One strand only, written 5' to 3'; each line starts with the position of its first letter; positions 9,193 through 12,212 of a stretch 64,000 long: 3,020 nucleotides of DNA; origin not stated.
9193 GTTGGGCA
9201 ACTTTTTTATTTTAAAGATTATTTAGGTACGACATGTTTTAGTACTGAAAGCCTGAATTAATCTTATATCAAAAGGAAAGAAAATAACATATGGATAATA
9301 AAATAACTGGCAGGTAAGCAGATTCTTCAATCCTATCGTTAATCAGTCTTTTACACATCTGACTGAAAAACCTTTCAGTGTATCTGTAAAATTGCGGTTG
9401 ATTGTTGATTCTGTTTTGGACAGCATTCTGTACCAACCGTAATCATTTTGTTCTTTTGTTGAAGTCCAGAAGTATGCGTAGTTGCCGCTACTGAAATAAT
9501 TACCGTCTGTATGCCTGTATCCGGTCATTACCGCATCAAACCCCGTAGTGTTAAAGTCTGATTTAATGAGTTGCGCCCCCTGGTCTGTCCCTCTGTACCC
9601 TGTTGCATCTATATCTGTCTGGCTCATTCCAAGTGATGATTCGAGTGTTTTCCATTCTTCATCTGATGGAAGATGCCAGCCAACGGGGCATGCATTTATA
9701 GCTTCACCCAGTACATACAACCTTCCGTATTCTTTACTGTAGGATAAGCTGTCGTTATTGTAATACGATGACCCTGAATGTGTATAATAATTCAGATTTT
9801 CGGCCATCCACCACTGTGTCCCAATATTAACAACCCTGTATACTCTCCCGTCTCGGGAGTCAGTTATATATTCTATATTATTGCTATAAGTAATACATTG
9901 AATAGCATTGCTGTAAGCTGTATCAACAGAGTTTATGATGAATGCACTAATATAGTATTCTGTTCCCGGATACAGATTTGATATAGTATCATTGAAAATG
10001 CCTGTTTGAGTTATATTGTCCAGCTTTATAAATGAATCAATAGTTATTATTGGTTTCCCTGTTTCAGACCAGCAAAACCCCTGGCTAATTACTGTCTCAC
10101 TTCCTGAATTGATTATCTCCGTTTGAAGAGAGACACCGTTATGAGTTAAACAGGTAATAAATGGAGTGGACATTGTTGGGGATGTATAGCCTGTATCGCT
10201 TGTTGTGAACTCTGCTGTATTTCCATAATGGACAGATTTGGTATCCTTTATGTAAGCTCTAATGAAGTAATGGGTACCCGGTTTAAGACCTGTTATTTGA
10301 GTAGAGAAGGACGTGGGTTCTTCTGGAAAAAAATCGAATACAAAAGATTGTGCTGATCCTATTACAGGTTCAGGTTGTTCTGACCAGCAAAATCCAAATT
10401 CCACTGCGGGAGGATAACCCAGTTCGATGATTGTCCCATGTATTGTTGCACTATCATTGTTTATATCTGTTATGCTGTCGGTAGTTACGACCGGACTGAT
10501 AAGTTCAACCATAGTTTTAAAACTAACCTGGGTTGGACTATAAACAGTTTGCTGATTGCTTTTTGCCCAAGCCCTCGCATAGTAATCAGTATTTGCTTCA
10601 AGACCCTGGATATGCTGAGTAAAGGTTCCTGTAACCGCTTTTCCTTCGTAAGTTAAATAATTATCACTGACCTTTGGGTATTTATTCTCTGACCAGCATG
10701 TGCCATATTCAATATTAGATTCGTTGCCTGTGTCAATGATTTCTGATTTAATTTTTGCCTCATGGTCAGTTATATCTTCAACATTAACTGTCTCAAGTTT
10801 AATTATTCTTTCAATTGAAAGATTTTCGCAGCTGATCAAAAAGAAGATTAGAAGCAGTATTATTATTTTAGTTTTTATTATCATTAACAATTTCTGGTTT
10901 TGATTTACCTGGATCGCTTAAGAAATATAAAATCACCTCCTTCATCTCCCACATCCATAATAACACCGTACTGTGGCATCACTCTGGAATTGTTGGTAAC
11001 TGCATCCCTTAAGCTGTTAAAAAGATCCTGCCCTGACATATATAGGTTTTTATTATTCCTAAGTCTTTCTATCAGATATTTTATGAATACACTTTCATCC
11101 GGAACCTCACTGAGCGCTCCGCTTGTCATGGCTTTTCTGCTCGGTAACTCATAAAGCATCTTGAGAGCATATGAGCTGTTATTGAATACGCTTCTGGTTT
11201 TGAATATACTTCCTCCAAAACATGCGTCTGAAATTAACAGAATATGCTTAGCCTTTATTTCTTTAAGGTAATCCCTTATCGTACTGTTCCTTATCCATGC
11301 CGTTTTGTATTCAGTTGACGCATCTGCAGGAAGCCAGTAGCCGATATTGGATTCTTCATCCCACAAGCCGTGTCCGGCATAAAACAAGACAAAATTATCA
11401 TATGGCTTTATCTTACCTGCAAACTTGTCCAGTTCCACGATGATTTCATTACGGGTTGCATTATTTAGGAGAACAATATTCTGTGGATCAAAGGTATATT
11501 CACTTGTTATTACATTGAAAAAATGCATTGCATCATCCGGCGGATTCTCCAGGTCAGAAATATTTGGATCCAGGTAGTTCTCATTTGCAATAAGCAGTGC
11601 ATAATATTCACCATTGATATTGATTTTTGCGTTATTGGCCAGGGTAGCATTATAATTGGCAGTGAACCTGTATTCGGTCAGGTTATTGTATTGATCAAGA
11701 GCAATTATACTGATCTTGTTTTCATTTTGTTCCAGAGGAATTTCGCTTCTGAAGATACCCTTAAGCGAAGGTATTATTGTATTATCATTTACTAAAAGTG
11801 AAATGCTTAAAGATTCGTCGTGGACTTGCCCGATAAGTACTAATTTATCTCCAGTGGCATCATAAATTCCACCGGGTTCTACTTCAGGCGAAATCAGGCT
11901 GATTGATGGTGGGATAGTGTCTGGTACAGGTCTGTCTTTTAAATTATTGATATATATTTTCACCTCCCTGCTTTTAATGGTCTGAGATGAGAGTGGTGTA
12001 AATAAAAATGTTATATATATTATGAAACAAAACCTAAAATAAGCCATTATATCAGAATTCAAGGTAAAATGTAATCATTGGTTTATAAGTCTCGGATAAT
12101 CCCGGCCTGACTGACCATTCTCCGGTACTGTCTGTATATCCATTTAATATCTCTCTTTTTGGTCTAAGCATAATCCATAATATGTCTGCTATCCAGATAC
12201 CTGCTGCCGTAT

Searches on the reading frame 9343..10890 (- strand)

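Call 79: search_protein_families(library=pfam, proteins=[window:9343-10890:-], max_evalue=0.00001)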
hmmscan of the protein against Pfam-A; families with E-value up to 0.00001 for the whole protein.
window:9343-10890:- (515 aa): 3 families
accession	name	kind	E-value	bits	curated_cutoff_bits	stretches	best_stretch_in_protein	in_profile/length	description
PF09603.15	Fib_succ_major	-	4.2e-40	138.4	33.9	1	354-514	1-187/187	Fibrobacter succinogenes major domain (Fib_succ_major)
PF16656.11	Pur_ac_phosph_N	-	6.4e-06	27.1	30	0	189-230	55-93/93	Purple acid Phosphatase, N-terminal domain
PF00041.27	fn3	-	7.3e-06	26.5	25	0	194-215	48-69/84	Fibronectin type III domain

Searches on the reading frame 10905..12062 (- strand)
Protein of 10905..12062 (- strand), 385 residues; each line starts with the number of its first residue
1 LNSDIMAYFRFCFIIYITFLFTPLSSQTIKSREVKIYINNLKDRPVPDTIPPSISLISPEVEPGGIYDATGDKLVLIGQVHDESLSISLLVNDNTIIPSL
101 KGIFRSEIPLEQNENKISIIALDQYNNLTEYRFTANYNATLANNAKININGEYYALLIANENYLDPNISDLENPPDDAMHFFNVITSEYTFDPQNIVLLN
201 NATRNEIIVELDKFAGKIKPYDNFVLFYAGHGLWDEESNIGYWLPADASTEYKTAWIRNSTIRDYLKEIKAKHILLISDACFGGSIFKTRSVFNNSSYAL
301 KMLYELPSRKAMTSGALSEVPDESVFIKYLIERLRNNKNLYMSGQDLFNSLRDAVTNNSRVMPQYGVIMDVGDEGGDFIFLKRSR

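Call 79: search_protein_families(library=pfam, proteins=[window:10905-12062:-], max_evalue=0.00001)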
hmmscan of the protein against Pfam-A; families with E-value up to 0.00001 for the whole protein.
window:10905-12062:- (385 aa): 1 family
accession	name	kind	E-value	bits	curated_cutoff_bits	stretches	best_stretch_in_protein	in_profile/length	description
PF00656.27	Peptidase_C14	-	3e-17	63.5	21.4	1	154-365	3-223/233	Caspase domain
